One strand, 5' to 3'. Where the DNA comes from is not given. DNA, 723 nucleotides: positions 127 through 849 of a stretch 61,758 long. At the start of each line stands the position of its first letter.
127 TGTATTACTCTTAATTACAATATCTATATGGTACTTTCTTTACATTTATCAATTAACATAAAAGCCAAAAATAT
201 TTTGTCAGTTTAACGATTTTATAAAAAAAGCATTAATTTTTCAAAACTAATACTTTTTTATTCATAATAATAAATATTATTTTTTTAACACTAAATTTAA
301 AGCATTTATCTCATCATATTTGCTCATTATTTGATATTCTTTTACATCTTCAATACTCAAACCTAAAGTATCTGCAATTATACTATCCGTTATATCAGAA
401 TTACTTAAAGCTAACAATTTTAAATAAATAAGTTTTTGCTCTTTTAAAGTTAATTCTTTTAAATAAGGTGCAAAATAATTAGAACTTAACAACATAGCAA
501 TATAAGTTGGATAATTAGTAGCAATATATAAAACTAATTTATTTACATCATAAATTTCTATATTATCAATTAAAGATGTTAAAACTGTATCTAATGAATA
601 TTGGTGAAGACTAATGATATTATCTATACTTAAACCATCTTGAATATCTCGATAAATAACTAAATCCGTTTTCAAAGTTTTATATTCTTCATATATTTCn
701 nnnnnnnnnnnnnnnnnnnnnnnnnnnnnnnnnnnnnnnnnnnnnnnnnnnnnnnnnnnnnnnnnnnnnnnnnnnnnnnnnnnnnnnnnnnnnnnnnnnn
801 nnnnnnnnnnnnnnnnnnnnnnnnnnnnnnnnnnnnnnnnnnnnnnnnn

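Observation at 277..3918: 1213-aa protein made of nine tandem ~95-aa modules flanked by sigma-70 region-4-like HTH domains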

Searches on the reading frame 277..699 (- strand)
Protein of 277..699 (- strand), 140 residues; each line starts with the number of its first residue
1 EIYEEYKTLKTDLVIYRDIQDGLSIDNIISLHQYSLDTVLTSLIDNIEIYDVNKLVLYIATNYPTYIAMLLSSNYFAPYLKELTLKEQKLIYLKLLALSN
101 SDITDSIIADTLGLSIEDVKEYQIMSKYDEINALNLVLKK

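Call 41: search_protein_families(library=phrogs, proteins=[window:277-699:-], max_evalue=1)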
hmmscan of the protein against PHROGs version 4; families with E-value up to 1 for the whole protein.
window:277-699:- (140 aa): 0 families

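Call 55: search_solved_structures(query=A5, max_evalue=10, show_alignments=3)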
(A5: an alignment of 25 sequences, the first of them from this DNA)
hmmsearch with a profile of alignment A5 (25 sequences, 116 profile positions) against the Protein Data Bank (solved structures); distinct sequences matched with E-value up to 10: 8.
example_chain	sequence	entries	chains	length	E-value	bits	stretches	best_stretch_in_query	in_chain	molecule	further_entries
8vd6_A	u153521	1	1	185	1.9e-07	34.5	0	75-95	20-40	CAP REPEAT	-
4rzp_A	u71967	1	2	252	0.00086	22.7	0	25-63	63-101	Engineered Protein OR366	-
5mfb_A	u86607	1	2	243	0.096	16.1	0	22-65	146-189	YIII(Dq)4CqI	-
4d4e_A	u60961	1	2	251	0.13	15.7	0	21-65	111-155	ARMADILLO REPEAT PROTEIN ARM00016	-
10dq_Z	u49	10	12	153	0.66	13.4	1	38-87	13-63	Inner kinetochore subunit NKP2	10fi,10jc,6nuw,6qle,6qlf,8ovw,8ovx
6qld_Z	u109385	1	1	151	0.68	13.3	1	38-87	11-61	Inner kinetochore subunit NKP2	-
5mfi_A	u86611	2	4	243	0.7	13.3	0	28-65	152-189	YIII(Dq.V2)4CqI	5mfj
4d49_A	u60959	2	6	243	0.95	12.9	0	27-65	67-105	ARMADILLO REPEAT PROTEIN ARM00027 | YIII(Dq.V1)4CPAF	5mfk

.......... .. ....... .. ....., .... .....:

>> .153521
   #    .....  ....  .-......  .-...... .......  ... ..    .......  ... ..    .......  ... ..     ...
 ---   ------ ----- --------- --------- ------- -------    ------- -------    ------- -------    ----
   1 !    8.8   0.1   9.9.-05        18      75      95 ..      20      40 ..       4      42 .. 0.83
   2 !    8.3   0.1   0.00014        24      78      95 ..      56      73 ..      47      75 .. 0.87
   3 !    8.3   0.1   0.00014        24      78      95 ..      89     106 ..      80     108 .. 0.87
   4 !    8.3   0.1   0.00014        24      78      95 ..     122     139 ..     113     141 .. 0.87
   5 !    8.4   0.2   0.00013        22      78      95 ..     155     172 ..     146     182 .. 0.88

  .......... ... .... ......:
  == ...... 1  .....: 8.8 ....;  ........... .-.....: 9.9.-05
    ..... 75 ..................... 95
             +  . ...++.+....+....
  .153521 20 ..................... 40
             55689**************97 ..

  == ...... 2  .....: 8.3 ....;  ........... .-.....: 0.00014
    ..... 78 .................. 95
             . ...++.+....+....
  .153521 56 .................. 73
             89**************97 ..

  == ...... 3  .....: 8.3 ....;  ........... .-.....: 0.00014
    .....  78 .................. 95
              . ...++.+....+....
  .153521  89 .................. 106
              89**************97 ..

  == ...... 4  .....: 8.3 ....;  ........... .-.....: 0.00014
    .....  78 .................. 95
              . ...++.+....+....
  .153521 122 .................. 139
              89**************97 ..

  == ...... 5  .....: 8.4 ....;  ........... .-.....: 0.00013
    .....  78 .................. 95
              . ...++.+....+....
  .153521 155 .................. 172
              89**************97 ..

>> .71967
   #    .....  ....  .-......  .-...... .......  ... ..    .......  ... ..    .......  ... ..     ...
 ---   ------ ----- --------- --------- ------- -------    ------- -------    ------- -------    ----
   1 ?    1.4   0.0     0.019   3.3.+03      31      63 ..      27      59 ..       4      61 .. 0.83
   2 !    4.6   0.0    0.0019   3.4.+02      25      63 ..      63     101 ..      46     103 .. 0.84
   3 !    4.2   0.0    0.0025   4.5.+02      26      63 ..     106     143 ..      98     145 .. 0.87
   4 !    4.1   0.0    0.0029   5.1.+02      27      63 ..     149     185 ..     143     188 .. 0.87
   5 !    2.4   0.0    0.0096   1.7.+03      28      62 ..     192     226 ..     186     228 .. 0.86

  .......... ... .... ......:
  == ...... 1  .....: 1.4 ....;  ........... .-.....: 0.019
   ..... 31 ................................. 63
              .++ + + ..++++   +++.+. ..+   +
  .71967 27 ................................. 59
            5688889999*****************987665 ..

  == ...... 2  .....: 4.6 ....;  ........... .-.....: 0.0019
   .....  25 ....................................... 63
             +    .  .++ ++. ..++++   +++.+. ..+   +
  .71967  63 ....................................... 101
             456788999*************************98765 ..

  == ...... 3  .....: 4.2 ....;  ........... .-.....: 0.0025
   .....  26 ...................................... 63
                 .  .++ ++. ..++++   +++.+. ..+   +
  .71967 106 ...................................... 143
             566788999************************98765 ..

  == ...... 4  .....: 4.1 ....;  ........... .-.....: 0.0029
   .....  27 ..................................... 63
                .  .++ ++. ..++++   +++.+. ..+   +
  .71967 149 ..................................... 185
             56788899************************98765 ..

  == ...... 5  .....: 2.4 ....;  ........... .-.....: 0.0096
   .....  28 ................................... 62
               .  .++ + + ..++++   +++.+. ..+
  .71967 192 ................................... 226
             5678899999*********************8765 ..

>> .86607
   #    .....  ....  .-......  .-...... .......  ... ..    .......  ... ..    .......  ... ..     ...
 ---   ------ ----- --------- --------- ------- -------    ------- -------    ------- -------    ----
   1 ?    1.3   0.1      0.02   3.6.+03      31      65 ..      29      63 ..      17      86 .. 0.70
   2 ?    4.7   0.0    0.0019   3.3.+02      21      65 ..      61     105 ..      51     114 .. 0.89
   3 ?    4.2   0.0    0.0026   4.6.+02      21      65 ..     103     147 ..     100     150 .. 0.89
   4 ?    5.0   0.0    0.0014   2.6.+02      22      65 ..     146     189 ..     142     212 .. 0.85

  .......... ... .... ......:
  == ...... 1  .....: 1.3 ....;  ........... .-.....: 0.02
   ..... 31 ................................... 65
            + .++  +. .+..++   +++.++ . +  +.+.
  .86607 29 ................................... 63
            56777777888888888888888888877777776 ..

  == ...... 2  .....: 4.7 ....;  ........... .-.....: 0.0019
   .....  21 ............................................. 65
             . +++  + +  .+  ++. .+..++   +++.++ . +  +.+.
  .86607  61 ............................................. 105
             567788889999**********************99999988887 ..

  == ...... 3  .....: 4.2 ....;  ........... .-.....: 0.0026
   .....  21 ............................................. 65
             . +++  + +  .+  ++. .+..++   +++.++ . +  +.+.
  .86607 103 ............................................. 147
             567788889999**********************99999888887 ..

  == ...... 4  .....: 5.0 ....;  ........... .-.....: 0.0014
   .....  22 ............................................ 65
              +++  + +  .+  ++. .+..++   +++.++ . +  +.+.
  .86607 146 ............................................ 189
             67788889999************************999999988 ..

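Call 56: search_protein_families(library=pfam, alignment_id=A5, max_evalue=1)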
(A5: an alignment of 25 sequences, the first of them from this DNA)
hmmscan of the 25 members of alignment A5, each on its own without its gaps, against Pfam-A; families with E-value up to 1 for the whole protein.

A. member 1, seq(113 aa): 0 families

B. families by the number of members that match (of 25 scanned): 28 families (the first 25 are shown)
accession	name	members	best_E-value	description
PF01420.25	Methylase_S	2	0.0022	Type I restriction modification DNA specificity domain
PF04545.22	Sigma70_r4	2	0.028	Sigma-70, region 4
PF16872.10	putAbiC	2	0.053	Putative phage abortive infection protein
PF04539.22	Sigma70_r3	1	0.0059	Sigma-70 region 3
PF12672.12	DUF3793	1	0.0072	Protein of unknown function (DUF3793)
PF25749.1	SPO1_gp41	1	0.011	Phage SPO1 gene 41 protein family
PF01051.27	Rep3_N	1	0.011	Initiator Replication protein, WH1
PF15149.11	CATSPERB_C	1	0.013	CATSPERB, C-terminal domain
PF03198.20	Glyco_hydro_72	1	0.014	Glucanosyltransferase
PF14261.11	DUF4351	1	0.017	Domain of unknown function (DUF4351)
PF06757.18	Ins_allergen_rp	1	0.018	Insect allergen related repeat, nitrile-specifier detoxification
PF08280.17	HTH_Mga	1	0.021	M protein trans-acting positive regulator (MGA) HTH domain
PF15587.11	Imm9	1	0.022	Immunity protein 9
PF14633.12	SH2_2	1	0.024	SH2 domain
PF13730.12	HTH_36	1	0.027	Helix-turn-helix domain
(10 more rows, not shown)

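Call 76: find_related_loci(query=A8, collection=genome_contigs, flank=6000)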
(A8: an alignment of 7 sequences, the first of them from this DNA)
Query A8 (113 aa) in genome_contigs; peptide patterns used: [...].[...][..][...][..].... (x = any residue, [..] = any of these).
41 stretches matched a pattern; 4 encode a relative of the query (tblastn E <= 1e-3); 4 distinct loci.
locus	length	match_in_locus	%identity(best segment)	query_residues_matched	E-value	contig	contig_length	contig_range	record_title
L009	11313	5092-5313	42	35-108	4e-14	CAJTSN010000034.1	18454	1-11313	MAG TPA_asm: uncultured Bacilli bacterium isolate MGBC111601 genome assembly, contig: MGBC111601.34, whole genome shotgu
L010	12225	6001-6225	41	40-113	3e-13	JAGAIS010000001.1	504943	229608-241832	MAG: Bacilli bacterium isolate RGIG8479 Water_deer_Cecum-1__c33, whole genome shotgun sequence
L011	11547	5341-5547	45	40-108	3e-12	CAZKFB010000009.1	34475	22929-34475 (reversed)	MAG TPA_asm: uncultured Muribaculaceae bacterium isolate SRP287540_co1_264 genome assembly, contig: NODE_1216_length_344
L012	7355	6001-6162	37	60-113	5e-8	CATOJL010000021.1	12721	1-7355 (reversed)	MAG TPA_asm: uncultured Bacilli bacterium isolate MGG29184_1680015487 genome assembly, contig: SRR9205167_3667, whole ge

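Call 87: find_homologous_proteins(query=A5, max_evalue=0.001)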
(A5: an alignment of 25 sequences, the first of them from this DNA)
Query A5 (25 sequences): 982 candidates shared short words with the query, none scored E <= 0.001.

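Call 93: find_related_loci(query=A8, collection=viral_contigs, flank=5000)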
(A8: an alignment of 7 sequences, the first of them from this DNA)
Query A8 (113 aa) in viral_contigs; peptide patterns used: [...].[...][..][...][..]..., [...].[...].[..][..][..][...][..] (x = any residue, [..] = any of these).
104 stretches matched a pattern, but none encodes a relative of the query by tblastn (E <= 1e-3).

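Call 94: find_related_loci(query=A8, collection=metagenome_contigs, flank=6000)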
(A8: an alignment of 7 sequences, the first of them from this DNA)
Query A8 (113 aa) in metagenome_contigs; peptide patterns used: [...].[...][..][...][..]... (x = any residue, [..] = any of these).
600 stretches matched a pattern, but none encodes a relative of the query by tblastn (E <= 1e-3).
